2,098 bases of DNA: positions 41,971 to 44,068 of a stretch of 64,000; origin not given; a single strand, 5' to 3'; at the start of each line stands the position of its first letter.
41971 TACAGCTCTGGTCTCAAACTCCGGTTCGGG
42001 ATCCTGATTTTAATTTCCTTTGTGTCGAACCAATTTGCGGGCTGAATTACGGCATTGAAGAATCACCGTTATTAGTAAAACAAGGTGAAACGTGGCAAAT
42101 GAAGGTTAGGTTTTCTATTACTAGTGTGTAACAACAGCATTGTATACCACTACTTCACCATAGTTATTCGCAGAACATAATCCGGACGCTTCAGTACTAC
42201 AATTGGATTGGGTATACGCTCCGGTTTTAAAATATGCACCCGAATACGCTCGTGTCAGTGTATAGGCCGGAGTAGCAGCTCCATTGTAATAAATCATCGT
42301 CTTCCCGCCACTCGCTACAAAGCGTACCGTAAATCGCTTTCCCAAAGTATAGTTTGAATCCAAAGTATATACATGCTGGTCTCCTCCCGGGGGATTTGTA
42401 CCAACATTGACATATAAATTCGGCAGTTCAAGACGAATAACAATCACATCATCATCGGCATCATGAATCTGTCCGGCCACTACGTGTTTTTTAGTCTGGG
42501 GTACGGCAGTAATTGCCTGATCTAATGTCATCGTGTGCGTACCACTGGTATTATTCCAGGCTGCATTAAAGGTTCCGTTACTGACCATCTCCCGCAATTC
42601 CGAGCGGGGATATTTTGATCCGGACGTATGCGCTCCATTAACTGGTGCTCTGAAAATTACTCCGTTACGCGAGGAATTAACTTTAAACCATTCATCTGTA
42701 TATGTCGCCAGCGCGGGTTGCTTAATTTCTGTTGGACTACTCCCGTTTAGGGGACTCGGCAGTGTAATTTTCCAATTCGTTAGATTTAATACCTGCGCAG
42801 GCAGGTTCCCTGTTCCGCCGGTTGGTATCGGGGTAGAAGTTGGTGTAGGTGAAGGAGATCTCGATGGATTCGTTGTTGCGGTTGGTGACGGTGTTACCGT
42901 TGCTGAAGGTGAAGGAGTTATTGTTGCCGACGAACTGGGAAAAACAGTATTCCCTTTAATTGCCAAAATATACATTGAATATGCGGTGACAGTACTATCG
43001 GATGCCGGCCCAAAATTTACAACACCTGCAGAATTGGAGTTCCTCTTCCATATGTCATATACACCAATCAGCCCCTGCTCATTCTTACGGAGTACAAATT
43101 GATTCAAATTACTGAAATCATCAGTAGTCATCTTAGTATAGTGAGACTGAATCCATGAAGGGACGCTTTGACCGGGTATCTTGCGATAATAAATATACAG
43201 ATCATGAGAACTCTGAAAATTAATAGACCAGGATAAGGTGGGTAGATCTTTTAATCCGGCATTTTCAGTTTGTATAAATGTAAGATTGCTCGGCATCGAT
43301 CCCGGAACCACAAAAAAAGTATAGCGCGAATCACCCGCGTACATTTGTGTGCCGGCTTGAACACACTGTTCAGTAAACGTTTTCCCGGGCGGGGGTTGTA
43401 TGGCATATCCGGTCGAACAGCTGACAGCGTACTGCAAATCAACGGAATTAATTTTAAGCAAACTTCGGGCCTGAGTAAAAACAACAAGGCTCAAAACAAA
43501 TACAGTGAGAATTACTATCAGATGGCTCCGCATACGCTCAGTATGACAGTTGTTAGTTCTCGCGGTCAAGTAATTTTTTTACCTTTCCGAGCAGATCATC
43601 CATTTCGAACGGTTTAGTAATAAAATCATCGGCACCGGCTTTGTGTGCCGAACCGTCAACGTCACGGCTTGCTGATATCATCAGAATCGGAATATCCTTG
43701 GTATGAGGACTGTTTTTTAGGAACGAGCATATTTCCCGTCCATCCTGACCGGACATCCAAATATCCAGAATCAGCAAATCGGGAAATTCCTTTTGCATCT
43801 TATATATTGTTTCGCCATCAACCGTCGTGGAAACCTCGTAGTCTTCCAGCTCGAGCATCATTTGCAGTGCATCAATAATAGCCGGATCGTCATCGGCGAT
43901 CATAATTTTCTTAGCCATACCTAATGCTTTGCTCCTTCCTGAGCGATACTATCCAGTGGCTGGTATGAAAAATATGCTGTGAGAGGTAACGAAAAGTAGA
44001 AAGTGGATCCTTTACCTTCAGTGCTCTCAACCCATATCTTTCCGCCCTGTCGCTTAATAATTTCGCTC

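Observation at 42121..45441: PL7-like polysaccharide lyase gene lies directly downstream of a PAS histidine kinase and CheY-like regulator on the same strand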

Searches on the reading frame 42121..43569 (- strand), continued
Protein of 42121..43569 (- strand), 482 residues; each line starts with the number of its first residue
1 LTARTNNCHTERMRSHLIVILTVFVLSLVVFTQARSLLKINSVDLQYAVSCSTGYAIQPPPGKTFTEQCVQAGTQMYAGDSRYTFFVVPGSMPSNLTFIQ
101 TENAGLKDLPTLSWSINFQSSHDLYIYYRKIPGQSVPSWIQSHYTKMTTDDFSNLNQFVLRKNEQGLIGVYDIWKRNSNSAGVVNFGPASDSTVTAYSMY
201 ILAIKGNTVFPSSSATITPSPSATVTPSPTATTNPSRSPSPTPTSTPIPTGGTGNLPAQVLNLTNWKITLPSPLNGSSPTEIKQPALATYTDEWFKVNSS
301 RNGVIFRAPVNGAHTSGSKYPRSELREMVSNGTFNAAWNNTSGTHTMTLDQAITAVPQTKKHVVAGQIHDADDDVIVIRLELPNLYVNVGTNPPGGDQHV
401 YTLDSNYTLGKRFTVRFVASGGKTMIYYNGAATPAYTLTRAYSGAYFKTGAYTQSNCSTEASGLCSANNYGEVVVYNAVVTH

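Call 11: find_encoding_contigs(protein=P0002, flank=8000, max_places=3)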
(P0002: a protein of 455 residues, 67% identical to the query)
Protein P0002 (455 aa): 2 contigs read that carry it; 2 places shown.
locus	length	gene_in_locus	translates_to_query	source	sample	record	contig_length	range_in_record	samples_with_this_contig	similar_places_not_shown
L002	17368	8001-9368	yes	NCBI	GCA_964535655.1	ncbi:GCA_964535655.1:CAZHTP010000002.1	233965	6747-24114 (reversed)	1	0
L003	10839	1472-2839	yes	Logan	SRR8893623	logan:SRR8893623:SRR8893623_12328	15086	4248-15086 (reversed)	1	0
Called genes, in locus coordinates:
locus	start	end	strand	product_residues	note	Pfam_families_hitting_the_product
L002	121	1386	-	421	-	-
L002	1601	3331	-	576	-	PF00664:ABC_membrane, PF00005:ABC_tran, PF13401:AAA_22 (faint), PF02463:SMC_N (weak)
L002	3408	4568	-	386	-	PF01757:Acyl_transf_3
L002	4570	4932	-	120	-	PF13240:Zn_Ribbon_1 (weak)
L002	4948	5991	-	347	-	PF14240:YHYH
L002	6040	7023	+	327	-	PF01145:Band_7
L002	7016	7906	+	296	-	PF01145:Band_7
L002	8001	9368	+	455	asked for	PF08787:Alginate_lyase2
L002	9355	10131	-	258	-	PF01263:Aldose_epim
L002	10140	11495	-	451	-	PF00753:Lactamase_B (weak), PF23023:Anti-Pycsar_Apyc1 (weak), PF16661:Lactamase_B_6, PF12706:Lactamase_B_2, PF10996:Beta-Casp, PF07521:RMMBL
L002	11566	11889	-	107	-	-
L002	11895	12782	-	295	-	-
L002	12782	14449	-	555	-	-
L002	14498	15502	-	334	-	PF00512:HisKA, PF02518:HATPase_c, PF14501:HATPase_c_5 (weak)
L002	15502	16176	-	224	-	PF00072:Response_reg, PF00486:Trans_reg_C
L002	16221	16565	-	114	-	PF07784:DUF1622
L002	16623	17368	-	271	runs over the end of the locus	-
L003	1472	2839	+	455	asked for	PF08787:Alginate_lyase2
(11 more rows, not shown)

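Call 12: find_encoding_contigs(protein=P0011, flank=8000, max_places=3)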
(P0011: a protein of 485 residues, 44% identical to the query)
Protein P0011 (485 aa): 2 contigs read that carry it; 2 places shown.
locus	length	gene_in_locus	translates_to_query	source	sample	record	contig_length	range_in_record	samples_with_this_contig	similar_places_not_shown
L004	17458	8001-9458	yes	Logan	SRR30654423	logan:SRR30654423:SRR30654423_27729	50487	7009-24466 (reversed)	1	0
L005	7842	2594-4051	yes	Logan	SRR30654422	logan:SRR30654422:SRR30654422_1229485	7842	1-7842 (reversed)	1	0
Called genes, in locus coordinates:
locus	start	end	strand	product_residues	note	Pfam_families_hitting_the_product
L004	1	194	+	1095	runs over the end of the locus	-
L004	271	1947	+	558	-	PF00754:F5_F8_type_C, PF22633:F5_F8_type_C_2, PF00149:Metallophos (weak)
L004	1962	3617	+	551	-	-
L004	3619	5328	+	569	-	PF13231:PMT_2, PF14559:TPR_19 (faint), PF13428:TPR_14 (faint)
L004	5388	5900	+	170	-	PF27226:AF_1845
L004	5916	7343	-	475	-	PF03824:NicO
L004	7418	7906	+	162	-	-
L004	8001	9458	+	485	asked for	PF08787:Alginate_lyase2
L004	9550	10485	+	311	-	PF01699:Na_Ca_ex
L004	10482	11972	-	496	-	PF13231:PMT_2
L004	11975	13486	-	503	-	PF00535:Glycos_transf_2, PF13641:Glyco_tranf_2_3, PF13506:Glyco_transf_21, PF13632:Glyco_trans_2_3, PF03552:Cellulose_synt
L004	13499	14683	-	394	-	PF01270:Glyco_hydro_8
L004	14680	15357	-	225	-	-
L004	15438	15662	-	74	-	PF11387:DUF2795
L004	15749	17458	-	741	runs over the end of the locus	PF19335:HMBD, PF00122:E1-E2_ATPase, PF00702:Hydrolase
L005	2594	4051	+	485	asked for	PF08787:Alginate_lyase2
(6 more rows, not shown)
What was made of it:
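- In L004 the PL7 lies 2.5 kb from PMT_2, a GT2 cellulose synthase and GH8 (call 12).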

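Call 13: find_encoding_contigs(protein=P0008, flank=8000, max_places=3)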
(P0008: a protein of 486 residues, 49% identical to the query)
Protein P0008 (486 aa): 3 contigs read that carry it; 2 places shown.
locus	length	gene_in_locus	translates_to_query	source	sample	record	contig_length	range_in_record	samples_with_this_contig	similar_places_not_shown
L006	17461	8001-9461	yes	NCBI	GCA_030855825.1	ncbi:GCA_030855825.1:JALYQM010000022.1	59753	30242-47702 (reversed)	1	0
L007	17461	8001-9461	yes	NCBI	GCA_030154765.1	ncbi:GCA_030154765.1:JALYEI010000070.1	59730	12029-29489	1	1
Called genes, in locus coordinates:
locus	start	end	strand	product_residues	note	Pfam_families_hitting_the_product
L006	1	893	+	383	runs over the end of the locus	-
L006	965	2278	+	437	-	PF13506:Glyco_transf_21, PF00535:Glycos_transf_2, PF10111:Glyco_tranf_2_2 (weak), PF13641:Glyco_tranf_2_3, PF03142:Chitin_synth_2, PF01644:Chitin_synth_1, PF13632:Glyco_trans_2_3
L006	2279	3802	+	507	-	PF01522:Polysacc_deac_1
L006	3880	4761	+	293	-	-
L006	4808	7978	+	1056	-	PF13229:Beta_helix (weak)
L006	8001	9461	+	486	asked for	PF08787:Alginate_lyase2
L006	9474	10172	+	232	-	PF00561:Abhydrolase_1 (faint), PF12146:Hydrolase_4 (faint), PF00326:Peptidase_S9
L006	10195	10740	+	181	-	-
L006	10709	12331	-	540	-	-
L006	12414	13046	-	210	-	-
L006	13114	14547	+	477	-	PF03065:Glyco_hydro_57, PF12055:DUF3536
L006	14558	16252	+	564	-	PF03065:Glyco_hydro_57, PF09210:BE_C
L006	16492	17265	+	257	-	PF00188:CAP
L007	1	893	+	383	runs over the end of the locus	-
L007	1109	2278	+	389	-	PF13506:Glyco_transf_21, PF00535:Glycos_transf_2, PF10111:Glyco_tranf_2_2 (weak), PF13641:Glyco_tranf_2_3, PF03142:Chitin_synth_2, PF01644:Chitin_synth_1, PF13632:Glyco_trans_2_3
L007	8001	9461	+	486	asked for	PF08787:Alginate_lyase2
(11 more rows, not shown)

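Call 19: find_related_loci(query=A1, collection=genome_contigs, flank=6000)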
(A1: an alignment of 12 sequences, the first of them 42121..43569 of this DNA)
Query A1 (482 aa) in genome_contigs; peptide patterns used: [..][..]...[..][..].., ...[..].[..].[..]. (x = any residue, [..] = any of these).
338 stretches matched a pattern; 256 encode a relative of the query (tblastn E <= 1e-3); the best 80 are kept; 79 distinct loci.
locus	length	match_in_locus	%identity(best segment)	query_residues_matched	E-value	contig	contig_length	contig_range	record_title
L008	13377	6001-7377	67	8-482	0e+0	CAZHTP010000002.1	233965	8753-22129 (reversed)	MAG TPA_asm: uncultured Gammaproteobacteria bacterium isolate SRP192515_co2_50 genome assembly, contig: NODE_20_length_2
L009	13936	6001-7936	49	55-482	8e-115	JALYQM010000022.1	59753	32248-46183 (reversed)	MAG: bacterium isolate MDV bin63 SD1454-56_k127_1334330, whole genome shotgun sequence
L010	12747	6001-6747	61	220-482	1e-97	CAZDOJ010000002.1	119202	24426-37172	MAG TPA_asm: uncultured Gammaproteobacteria bacterium isolate SRP292972_co3_93 genome assembly, contig: NODE_199_length_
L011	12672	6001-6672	64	257-482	8e-92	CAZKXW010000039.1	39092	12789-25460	MAG TPA_asm: uncultured Anaerolineaceae bacterium isolate binchicken_co274_494 genome assembly, contig: NODE_2639_length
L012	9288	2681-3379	63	248-482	9e-92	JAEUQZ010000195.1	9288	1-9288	MAG: Anaerolineae bacterium isolate new MAG-264 NODE_195_length_9288_cov_3.142656, whole genome shotgun sequence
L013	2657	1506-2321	57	206-482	2e-93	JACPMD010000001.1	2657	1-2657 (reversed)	MAG: Candidatus Roizmanbacteria bacterium isolate NC_groundwater_539_Ag_S-0.1um_39_6 S35_SO-1_scaffold_21091, whole geno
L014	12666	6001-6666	66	257-482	2e-90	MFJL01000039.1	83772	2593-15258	MAG: Candidatus Gottesmanbacteria bacterium RIFCSPHIGHO2_02_FULL_39_11 rifcsphigho2_02_scaffold_727, whole genome shotgu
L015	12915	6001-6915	51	197-482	2e-90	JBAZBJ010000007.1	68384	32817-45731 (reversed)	MAG: Parcubacteria group bacterium isolate SO_2017_GW1_11 NODE_2307_length_68384_cov_1.590855_OW334_2017, whole genome s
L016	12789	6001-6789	59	217-482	3e-90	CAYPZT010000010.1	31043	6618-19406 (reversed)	MAG TPA_asm: uncultured Gammaproteobacteria bacterium isolate SRP329715_co1_181 genome assembly, contig: NODE_2018_lengt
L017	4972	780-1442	65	257-482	5e-90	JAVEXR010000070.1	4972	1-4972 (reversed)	MAG: Candidatus Moraniibacteriota bacterium isolate BF4_177 NODE_62005_length_4972_cov_6.402270_Biofilm4, whole genome s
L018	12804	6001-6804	58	221-482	2e-89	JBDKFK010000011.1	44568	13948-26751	MAG: Candidatus Parcubacteria bacterium isolate farmington_2019_sw_WHONDRS-S19S_0053_A_bin.38 scaffold_0000189, whole ge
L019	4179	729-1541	56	194-482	5e-89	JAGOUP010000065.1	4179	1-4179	MAG: Candidatus Levyibacteriota bacterium isolate Gw_Eff_bin_508 Gw_Eff_80985_length_4179_cov_4.050592, whole genome sho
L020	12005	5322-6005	62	249-482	1e-88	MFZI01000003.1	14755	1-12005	MAG: Candidatus Roizmanbacteria bacterium RIFCSPHIGHO2_01_FULL_39_8 rifcsphigho2_01_scaffold_11214, whole genome shotgun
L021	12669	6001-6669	64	257-482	3e-88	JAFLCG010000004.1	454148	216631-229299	MAG: Anaerolineae bacterium isolate UWPOB_ANAER4 gnl_X_IEOCAAEP_4, whole genome shotgun sequence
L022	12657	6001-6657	64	257-482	7e-88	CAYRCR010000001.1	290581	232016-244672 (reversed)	MAG TPA_asm: uncultured Gammaproteobacteria bacterium isolate SRP050083_co1_366 genome assembly, contig: NODE_3_length_2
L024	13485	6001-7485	39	11-482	2e-97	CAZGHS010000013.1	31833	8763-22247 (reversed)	MAG TPA_asm: uncultured Gammaproteobacteria bacterium isolate SRP286056_co1_760 genome assembly, contig: NODE_1552_lengt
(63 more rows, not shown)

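Call 28: search_protein_families(library=pfam, alignment_id=A2, max_evalue=0.001)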
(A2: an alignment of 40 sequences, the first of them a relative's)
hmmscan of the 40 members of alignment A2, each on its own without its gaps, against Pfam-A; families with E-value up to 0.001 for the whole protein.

A. member 1, P0001 (470 aa): 1 family
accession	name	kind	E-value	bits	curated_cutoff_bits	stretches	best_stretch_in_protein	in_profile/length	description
PF08787.18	Alginate_lyase2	-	2.4e-42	145.7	29.7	1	249-470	1-225/225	Alginate lyase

B. families by the number of members that match (of 40 scanned): 16 families
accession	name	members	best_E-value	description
PF00173.33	Cyt-b5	7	4.9e-18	Cytochrome b5-like Heme/Steroid binding domain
PF02333.21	Phytase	3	2.2e-73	Phytase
PF13229.12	Beta_helix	3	4.2e-20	Right handed beta helix region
PF00149.33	Metallophos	3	2.8e-11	Calcineurin-like phosphoesterase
PF16116.10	DUF4832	1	2e-58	Domain of unknown function (DUF4832)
PF16173.10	DUF4874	1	1.1e-42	Domain of unknown function (DUF4874)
PF08787.18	Alginate_lyase2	1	2.4e-42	Alginate lyase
PF00150.24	Cellulase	1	1.8e-32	Cellulase (glycosyl hydrolase family 5)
PF05426.18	Alginate_lyase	1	5.2e-24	Alginate lyase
PF21365.3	Glyco_hydro_31_3rd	1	1.2e-16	Glycosyl hydrolase family 31 C-terminal domain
PF05048.19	NosD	1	3.1e-09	Periplasmic copper-binding protein (NosD)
PF07470.19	Glyco_hydro_88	1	2.8e-08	Glycosyl Hydrolase Family 88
PF01229.23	Glyco_hydro_39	1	1.4e-06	Glycosyl hydrolases family 39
PF00041.27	fn3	1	2.3e-06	Fibronectin type III domain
PF02210.31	Laminin_G_2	1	0.00052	Laminin G domain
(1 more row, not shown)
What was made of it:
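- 42925..43461 (-): N-terminal accessory module ('LYn', aa 37-215): CBM-like beta-sandwich of an undescribed family. Fused to diverse secreted enzymes (call 28).
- On Carbohydrate-binding module (for the N-terminal LYn module): Fusion partners are listed in call 28.
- Closest known: AlgAT5. Different: It is also fused to non-glycan enzymes such as phytase, cytochrome b5-like domains and metallophosphoesterases (call 28).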

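Call 52: find_encoding_contigs(protein=P0003, flank=4000, max_places=2)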
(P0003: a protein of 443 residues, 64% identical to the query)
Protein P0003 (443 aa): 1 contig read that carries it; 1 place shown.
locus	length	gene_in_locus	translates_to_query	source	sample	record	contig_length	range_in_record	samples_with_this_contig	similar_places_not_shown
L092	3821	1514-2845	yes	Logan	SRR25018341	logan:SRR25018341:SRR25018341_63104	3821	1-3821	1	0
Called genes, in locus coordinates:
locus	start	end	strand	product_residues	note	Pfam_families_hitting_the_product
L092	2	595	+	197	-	?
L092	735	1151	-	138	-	-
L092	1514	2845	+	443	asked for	PF08787:Alginate_lyase2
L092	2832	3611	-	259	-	PF01263:Aldose_epim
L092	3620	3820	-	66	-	?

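Call 53: find_encoding_contigs(protein=P0010, flank=6000, max_places=2)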
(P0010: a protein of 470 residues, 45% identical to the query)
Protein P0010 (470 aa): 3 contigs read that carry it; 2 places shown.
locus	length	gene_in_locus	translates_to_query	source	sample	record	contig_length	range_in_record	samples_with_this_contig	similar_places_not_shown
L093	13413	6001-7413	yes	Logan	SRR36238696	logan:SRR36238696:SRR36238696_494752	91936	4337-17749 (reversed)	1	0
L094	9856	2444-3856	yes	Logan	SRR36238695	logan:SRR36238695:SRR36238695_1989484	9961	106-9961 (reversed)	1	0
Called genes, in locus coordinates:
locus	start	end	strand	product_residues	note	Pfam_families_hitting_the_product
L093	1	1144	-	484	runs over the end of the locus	PF00989:PAS, PF08448:PAS_4, PF13188:PAS_8 (weak), PF08447:PAS_3 (weak), PF13426:PAS_9, PF00512:HisKA, PF02518:HATPase_c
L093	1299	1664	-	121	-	PF00072:Response_reg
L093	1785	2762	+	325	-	PF01145:Band_7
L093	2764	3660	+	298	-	PF01145:Band_7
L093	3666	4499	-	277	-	PF04228:Zn_peptidase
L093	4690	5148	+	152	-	-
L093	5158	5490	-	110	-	PF03013:Pyr_excise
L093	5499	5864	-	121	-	PF00903:Glyoxalase (weak), PF18029:Glyoxalase_6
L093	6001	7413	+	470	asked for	PF08787:Alginate_lyase2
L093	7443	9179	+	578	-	PF00754:F5_F8_type_C, PF22633:F5_F8_type_C_2, PF00149:Metallophos (weak)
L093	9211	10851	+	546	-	PF23598:LRR_14, PF13855:LRR_8 (weak), PF23598:LRR_14, PF13855:LRR_8, PF23598:LRR_14, PF13855:LRR_8, PF23598:LRR_14, PF23598:LRR_14, +10 more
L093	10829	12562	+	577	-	PF13231:PMT_2, PF13174:TPR_6 (faint), PF25063:ARM_TT21_C (weak), PF13431:TPR_17 (faint), PF13432:TPR_16 (faint), PF14559:TPR_19 (faint), PF00515:TPR_1 (faint), PF07719:TPR_2 (faint), +4 more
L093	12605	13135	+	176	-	-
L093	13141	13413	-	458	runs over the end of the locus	PF03824:NicO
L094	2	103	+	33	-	?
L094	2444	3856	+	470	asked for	PF08787:Alginate_lyase2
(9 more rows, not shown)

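Call 54: find_encoding_contigs(protein=P0007, flank=4000, max_places=2)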
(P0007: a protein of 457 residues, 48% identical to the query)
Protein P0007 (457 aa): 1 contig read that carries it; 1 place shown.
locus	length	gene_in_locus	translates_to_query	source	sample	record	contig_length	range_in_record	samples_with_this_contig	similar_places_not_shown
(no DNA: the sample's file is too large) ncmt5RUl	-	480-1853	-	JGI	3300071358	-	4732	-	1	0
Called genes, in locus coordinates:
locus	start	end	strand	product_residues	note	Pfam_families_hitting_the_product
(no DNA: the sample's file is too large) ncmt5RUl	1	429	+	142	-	?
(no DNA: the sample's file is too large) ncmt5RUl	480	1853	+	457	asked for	PF08787:Alginate_lyase2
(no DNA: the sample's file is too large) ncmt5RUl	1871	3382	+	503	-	PF13687:DUF4153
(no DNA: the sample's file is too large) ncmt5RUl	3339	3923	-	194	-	PF02230:Abhydrolase_2 (faint)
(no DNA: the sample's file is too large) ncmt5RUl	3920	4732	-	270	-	?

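Call 71: search_protein_families(library=ncbifam, proteins=[window:42121-43533:-], max_evalue=0.001)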
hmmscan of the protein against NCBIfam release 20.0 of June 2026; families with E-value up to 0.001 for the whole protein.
window:42121-43533:- (470 aa): 0 families

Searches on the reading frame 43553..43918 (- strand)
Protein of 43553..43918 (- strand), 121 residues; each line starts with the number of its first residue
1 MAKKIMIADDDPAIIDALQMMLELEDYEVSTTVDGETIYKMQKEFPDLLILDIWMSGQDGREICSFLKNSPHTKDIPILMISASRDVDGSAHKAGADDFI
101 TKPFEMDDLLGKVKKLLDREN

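Call 3: search_protein_families(library=pfam, proteins=[window:43553-43918:-], max_evalue=0.01)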
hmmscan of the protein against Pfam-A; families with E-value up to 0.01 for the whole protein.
window:43553-43918:- (121 aa): 1 family
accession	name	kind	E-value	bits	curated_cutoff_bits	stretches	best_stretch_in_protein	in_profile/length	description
PF00072.30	Response_reg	-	1.1e-23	84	30.2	1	5-113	1-110/111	Response regulator receiver domain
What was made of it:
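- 43553..43918 (-): Stand-alone receiver-domain response regulator (121 aa, no output domain). PF00072 only (call 3).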

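Call 9: find_encoding_contigs(protein=window:43553-43918:-, flank=10000, max_places=6)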
Protein window:43553-43918:- (121 aa): 2 contigs read that carry it; 1 place shown.
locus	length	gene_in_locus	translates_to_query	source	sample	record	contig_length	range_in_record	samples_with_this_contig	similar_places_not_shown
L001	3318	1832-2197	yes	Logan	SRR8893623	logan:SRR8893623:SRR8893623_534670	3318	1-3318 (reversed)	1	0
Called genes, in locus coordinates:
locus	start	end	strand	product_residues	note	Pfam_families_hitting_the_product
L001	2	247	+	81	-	?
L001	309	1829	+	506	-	PF00989:PAS (weak), PF13426:PAS_9, PF00989:PAS, PF08448:PAS_4, PF13426:PAS_9, PF08447:PAS_3, PF00512:HisKA, PF02518:HATPase_c, +1 more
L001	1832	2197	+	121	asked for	PF00072:Response_reg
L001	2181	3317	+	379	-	?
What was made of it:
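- Tried and rejected: The source contig was reached only through the RR, as a 3.3-kb Logan contig (call 9).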

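Call 71: search_protein_families(library=ncbifam, proteins=[window:43553-43918:-], max_evalue=0.001)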
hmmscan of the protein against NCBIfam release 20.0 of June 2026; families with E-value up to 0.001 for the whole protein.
window:43553-43918:- (121 aa): 91 families (the best 25 are shown)
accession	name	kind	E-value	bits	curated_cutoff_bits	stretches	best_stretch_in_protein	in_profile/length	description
TIGR02154.1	PhoB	equivalog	2.2e-25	89.3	296.2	1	1-120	1-123/226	phosphate regulon transcriptional regulator PhoB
NF053854.1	RespRegPhoBBctds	equivalog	5.1e-23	81.6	270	1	5-120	1-118/225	two-component system response regulator PhoB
NF007135.0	PRK09581.1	equivalog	1.1e-22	80.5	474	1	1-116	1-119/457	PleD family two-component system response regulator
NF040689.1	MtrAB_MtrA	equivalog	1.8e-22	79.8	300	1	5-119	1-115/219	MtrAB system response regulator MtrA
NF040534.1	resp_reg_YycF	equivalog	6e-21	74.8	340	1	3-120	1-118/231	response regulator YycF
NF045944.1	ResRegRpaBCyano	equivalog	7.3e-21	74.6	330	1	6-119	1-114/229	response regulator transcription factor RpaB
NF045717.1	DVU0259_DivK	exception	2.2e-20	73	160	1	1-117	1-116/117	DVU0259 family response regulator domain-containing protein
NF041733.1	resp_reg_CseB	equivalog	2.6e-20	72.8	350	1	4-120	2-118/228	two-component system response regulator CseB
NF007005.1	PRK09468.1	equivalog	5.6e-20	71.8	331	1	2-120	3-122/237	osmolarity response regulator transcription factor OmpR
NF051870.1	NAssimRespRegNtrX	equivalog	3.1e-17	62.6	600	1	3-118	2-120/452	nitrogen assimilation response regulator NtrX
NF008296.0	PRK11083.1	equivalog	2.2e-16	60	273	1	2-120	3-121/228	two-component system response regulator CreB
NF033120.0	vanR_FM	exception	3.4e-16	59.6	460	1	4-118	5-119/231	vancomycin resistance response regulator transcription factor, VanR-F/VanR-M family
NF008034.0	PRK10766.1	equivalog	3.5e-16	59.4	275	1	1-119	1-119/231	two-component system response regulator TorR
NF000402.1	vanR-B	exception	7.7e-16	58.2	480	1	1-119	1-119/219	vancomycin resistance response regulator transcription factor VanR-B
NF006900.1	PRK09390.1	equivalog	1.2e-15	57.6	255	1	3-119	5-122/203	response regulator FixJ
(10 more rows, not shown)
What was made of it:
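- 43553..43918 (-): All NCBIfam hits are below their cutoffs (call 71).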
